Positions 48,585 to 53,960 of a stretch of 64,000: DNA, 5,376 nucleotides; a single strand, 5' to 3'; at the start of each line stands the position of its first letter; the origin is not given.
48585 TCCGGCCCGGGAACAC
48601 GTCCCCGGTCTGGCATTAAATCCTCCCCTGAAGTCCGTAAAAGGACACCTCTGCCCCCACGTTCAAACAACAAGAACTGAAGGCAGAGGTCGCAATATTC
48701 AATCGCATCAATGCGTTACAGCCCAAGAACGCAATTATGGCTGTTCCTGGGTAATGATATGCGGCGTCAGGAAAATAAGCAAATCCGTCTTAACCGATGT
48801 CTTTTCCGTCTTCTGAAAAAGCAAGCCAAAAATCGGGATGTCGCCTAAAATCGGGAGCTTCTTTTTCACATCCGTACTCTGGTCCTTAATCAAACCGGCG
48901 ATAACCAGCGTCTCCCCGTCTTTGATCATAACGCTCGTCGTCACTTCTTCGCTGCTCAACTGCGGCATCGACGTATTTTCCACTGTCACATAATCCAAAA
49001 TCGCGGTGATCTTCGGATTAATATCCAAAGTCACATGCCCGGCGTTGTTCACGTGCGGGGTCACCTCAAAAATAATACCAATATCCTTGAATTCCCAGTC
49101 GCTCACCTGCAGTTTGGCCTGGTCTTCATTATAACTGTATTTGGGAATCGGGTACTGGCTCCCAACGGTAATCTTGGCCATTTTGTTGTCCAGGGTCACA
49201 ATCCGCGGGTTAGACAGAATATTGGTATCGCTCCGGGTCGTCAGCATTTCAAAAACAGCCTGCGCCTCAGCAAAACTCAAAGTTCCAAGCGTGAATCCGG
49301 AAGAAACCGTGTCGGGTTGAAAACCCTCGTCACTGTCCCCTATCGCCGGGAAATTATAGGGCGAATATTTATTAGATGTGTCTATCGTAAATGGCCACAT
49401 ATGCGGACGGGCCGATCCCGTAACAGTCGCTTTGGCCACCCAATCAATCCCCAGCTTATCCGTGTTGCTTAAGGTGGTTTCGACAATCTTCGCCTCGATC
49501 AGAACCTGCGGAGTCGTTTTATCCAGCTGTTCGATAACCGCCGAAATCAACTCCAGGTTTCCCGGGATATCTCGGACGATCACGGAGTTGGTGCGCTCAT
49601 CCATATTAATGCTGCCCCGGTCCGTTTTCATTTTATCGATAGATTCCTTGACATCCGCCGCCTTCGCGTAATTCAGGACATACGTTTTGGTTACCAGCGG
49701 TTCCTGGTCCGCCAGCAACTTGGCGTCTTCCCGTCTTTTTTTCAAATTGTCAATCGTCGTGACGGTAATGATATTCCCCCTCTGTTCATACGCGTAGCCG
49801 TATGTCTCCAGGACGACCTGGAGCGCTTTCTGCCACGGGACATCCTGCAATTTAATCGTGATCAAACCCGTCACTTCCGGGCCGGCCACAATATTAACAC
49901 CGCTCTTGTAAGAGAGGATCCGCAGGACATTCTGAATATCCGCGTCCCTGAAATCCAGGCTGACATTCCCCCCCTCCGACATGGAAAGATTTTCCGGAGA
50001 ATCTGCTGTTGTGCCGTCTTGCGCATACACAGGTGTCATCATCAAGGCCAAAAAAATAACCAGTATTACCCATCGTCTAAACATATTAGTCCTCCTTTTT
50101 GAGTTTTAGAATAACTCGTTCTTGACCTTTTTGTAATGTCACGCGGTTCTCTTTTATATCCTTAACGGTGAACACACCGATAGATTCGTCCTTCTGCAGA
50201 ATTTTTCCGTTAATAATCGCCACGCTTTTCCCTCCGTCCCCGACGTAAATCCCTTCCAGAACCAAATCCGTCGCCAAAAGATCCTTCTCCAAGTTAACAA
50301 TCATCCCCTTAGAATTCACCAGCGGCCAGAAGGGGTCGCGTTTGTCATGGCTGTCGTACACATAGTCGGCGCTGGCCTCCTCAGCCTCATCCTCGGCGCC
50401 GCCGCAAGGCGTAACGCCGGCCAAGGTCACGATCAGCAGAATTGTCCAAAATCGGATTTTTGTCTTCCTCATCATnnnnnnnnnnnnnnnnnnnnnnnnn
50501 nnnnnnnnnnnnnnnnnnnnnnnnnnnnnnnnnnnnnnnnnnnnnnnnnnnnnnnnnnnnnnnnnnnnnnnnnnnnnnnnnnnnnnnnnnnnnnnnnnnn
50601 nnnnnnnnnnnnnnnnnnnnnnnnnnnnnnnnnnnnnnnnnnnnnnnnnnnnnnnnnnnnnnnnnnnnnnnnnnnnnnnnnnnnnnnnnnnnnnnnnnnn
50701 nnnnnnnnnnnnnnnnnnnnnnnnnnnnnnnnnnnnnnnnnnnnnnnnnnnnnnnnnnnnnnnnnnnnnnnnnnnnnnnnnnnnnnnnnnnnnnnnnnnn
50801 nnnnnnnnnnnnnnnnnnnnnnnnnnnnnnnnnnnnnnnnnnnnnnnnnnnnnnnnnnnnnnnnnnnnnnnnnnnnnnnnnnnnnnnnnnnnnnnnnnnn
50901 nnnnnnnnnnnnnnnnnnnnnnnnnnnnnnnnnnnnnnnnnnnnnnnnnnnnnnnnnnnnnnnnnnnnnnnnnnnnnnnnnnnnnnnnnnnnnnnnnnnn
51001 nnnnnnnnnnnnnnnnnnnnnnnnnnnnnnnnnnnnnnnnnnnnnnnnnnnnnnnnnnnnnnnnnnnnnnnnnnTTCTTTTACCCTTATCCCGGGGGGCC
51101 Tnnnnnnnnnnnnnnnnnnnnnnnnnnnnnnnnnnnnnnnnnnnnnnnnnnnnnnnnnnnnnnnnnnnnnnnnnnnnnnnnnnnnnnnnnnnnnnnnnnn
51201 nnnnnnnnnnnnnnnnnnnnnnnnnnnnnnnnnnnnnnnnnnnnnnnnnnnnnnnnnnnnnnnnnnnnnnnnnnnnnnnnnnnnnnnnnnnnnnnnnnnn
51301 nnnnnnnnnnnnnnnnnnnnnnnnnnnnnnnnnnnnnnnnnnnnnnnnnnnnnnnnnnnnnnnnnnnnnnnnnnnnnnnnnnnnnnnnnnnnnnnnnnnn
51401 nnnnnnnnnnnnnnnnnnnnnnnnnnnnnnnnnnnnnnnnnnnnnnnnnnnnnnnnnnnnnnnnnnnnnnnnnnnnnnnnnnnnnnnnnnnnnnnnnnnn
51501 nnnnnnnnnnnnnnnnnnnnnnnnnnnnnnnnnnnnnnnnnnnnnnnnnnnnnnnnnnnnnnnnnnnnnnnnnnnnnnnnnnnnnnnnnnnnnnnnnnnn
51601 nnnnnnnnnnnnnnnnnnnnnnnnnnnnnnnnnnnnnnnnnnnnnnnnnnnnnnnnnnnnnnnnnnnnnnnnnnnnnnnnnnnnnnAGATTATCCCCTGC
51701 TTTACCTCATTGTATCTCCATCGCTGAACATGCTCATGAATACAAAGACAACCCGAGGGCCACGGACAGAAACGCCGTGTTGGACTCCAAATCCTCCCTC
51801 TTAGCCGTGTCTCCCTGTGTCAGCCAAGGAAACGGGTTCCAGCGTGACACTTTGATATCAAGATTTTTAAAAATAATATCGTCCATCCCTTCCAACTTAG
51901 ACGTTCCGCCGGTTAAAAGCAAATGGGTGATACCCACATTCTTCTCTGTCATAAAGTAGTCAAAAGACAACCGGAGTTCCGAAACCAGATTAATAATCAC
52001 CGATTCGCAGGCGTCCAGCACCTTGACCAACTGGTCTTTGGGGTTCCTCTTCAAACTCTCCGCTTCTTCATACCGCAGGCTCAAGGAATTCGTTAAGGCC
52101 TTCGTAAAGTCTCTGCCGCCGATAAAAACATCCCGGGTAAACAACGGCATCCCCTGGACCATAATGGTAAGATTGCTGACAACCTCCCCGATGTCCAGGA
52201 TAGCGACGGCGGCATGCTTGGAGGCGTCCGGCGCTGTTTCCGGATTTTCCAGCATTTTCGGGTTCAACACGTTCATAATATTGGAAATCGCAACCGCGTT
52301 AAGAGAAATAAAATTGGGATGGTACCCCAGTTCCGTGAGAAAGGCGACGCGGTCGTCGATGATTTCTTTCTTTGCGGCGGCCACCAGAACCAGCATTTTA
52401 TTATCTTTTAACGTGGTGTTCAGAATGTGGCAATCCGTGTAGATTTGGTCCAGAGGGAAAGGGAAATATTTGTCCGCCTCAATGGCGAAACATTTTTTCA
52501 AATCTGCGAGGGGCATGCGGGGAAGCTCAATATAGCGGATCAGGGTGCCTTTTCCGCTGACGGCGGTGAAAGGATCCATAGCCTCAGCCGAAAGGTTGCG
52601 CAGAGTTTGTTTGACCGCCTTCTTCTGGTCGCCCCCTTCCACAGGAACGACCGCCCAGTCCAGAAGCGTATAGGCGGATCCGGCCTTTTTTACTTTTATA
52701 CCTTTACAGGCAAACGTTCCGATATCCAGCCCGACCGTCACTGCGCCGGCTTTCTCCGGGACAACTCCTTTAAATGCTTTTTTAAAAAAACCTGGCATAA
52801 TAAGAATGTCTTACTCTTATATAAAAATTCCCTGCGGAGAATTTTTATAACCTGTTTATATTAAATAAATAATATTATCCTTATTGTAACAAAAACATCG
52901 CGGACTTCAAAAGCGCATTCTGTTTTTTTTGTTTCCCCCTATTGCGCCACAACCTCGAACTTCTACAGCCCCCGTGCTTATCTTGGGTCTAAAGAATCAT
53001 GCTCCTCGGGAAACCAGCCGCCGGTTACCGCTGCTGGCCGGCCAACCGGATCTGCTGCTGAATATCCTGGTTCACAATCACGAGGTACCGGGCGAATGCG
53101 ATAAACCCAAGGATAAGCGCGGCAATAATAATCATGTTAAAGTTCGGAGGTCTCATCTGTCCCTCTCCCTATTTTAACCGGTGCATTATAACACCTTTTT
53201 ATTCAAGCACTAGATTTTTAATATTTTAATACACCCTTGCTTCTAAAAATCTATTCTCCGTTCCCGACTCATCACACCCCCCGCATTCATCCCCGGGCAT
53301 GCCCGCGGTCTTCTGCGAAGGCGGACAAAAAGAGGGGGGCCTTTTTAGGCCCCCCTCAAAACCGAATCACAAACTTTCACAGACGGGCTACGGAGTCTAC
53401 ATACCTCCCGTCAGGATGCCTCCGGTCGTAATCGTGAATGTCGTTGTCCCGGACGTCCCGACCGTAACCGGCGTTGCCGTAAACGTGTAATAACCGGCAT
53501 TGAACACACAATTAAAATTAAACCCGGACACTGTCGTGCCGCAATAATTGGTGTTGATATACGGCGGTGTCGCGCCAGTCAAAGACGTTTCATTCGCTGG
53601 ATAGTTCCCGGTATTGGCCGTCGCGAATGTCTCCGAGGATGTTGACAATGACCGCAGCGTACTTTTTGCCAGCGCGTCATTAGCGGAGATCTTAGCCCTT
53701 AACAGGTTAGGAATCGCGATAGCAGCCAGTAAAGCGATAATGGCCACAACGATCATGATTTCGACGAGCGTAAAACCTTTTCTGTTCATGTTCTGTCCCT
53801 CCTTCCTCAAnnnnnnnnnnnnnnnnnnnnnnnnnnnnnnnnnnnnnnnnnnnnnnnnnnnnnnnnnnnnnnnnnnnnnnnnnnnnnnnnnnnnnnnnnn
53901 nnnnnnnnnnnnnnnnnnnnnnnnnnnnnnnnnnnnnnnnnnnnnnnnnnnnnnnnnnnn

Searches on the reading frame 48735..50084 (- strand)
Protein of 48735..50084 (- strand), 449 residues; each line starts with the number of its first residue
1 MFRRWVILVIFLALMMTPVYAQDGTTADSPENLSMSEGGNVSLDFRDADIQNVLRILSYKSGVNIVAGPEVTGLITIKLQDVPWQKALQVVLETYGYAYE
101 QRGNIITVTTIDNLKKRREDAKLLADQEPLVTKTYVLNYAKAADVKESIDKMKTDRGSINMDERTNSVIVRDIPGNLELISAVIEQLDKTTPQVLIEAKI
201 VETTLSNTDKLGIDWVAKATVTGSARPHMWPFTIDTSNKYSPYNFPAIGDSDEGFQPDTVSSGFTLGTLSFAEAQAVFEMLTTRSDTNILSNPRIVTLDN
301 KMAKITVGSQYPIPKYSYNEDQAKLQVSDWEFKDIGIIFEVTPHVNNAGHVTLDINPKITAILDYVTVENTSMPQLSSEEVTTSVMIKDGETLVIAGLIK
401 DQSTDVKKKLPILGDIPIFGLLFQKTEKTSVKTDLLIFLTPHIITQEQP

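Call 53: search_protein_families(library=pfam, proteins=[window:48735-50084:-], max_evalue=0.001)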
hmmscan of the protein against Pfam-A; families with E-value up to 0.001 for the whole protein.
window:48735-50084:- (449 aa): 4 families
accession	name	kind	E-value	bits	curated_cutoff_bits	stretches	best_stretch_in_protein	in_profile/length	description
PF00263.26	Secretin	-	1.8e-47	161.5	27.5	1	281-444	2-168/169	Bacterial type II and III secretion system protein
PF03958.22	Secretin_N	-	2.8e-15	56.7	28.2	1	132-192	1-68/69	Bacterial type II/III secretion system short domain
PF07660.19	STN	-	2.2e-10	40.6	28.4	1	63-109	1-50/52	Secretin and TonB N terminus short domain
PF21305.2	type_II_gspD_N0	-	7.5e-07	29.3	27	1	43-106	1-69/71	GspD-like, N0 domain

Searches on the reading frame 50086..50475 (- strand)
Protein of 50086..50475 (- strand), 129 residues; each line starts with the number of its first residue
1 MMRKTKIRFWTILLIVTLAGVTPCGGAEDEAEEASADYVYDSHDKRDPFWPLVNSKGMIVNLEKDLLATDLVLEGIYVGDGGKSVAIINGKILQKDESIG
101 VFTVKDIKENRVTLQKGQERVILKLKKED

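Call 53: search_protein_families(library=pfam, proteins=[window:50086-50475:-], max_evalue=0.001)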
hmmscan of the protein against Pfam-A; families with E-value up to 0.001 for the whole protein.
window:50086-50475:- (129 aa): 1 family
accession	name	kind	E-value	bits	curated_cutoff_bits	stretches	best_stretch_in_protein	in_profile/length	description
PF23862.1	CdsD_C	-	2.9e-05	24.5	27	1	83-116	15-48/56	CdsD C-terminal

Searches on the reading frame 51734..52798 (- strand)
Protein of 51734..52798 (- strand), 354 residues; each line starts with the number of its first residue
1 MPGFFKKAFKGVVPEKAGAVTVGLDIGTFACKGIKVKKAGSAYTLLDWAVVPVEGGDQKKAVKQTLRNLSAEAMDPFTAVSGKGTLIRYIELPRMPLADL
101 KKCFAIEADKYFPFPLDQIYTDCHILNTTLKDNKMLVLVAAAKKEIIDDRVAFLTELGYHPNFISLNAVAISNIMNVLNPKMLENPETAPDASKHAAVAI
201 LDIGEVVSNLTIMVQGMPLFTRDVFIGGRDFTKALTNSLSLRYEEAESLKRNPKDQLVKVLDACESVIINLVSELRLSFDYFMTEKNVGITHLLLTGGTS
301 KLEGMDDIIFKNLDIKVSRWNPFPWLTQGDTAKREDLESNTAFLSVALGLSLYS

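Call 3: search_protein_families(library=pfam, proteins=[window:51734-52798:-], max_evalue=1)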
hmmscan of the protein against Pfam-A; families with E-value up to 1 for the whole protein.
window:51734-52798:- (354 aa): 4 families
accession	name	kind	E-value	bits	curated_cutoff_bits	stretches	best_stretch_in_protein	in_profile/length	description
PF11104.14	PilM_2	-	5.3e-44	151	27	1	23-352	1-337/340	Type IV pilus assembly protein PilM;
PF14450.12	FtsA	-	2.4e-08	34.8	31.8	1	199-322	1-112/127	Cell division protein FtsA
PF06723.19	MreB_Mbl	-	0.0041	16.4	27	1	224-318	220-302/327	MreB/Mbl protein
PF00012.26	HSP70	-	0.073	11.7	20.6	1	197-285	187-285/599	Hsp70 protein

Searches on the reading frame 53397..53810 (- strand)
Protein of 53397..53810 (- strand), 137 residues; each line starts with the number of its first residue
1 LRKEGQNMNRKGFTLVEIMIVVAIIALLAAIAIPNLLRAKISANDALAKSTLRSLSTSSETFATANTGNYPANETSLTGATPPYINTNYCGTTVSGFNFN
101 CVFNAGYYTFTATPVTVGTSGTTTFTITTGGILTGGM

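Call 3: search_protein_families(library=pfam, proteins=[window:53397-53810:-], max_evalue=1)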
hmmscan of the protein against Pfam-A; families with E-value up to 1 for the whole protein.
window:53397-53810:- (137 aa): 1 family
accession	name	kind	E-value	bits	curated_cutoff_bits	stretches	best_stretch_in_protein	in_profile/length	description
PF07963.17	N_methyl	-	3.9e-09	36.2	21.2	1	8-33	2-27/27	Prokaryotic N-terminal methylation motif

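Call 4: search_protein_families(library=ncbifam, proteins=[window:53397-53810:-], max_evalue=1)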
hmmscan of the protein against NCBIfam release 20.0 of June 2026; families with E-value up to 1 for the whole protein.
window:53397-53810:- (137 aa): 16 families
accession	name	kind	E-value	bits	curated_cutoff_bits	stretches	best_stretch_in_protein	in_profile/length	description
NF041775.1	typeIV_PilA_Myxo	equivalog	8e-14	52.1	400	1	2-64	2-64/214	type IV pilin protein PilA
TIGR01710.1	typeII_sec_gspG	equivalog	1e-10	41.8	88.85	1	11-78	1-67/134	type II secretion system major pseudopilin GspG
NF040999.1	pilin_ComGC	equivalog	3.7e-09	36.7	75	1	11-69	2-59/84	competence type IV pilus major pilin ComGC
NF007862.0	PRK10574.1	equivalog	1.2e-08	35.2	138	1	8-36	2-30/145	prepilin peptidase-dependent pilin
TIGR02532.1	IV_pilin_GFxxxE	domain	1.8e-08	33.9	16.3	1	10-33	1-24/24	prepilin-type N-terminal cleavage/methylation domain-containing protein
TIGR01708.2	typeII_sec_gspH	equivalog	5.8e-06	26.4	80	1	11-34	2-25/169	type II secretion system minor pseudopilin GspH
TIGR02596.1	TIGR02596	subfamily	1.7e-05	25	70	1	13-38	1-26/196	Verru_Chthon cassette protein D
NF041013.1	T4P_ComGE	equivalog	4.2e-05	23.6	49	1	10-49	3-42/83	competence type IV pilus minor pilin ComGE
TIGR01707.1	gspI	equivalog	0.00084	19.8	44.35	1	12-76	1-63/101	type II secretion system minor pseudopilin GspI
NF007800.0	PRK10506.1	equivalog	0.0022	17.8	158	1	7-33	5-31/163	prepilin peptidase-dependent protein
NF007848.0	PRK10557.1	equivalog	0.0057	16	120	1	3-43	3-46/192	prepilin peptidase-dependent protein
TIGR01711.1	gspJ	equivalog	0.008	16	64.85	1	11-51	1-40/192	type II secretion system minor pseudopilin GspJ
NF040982.1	ComGD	equivalog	0.023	15.1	70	1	11-35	2-26/139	competence type IV pilus minor pilin ComGD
NF047827.1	T3SSXpsH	equivalog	0.17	11.7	160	1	11-36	1-26/145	type II secretion system protein XpsH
NF041002.1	pilin_ComGF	equivalog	0.2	11.9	80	1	11-38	2-28/139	competence type IV pilus minor pilin ComGF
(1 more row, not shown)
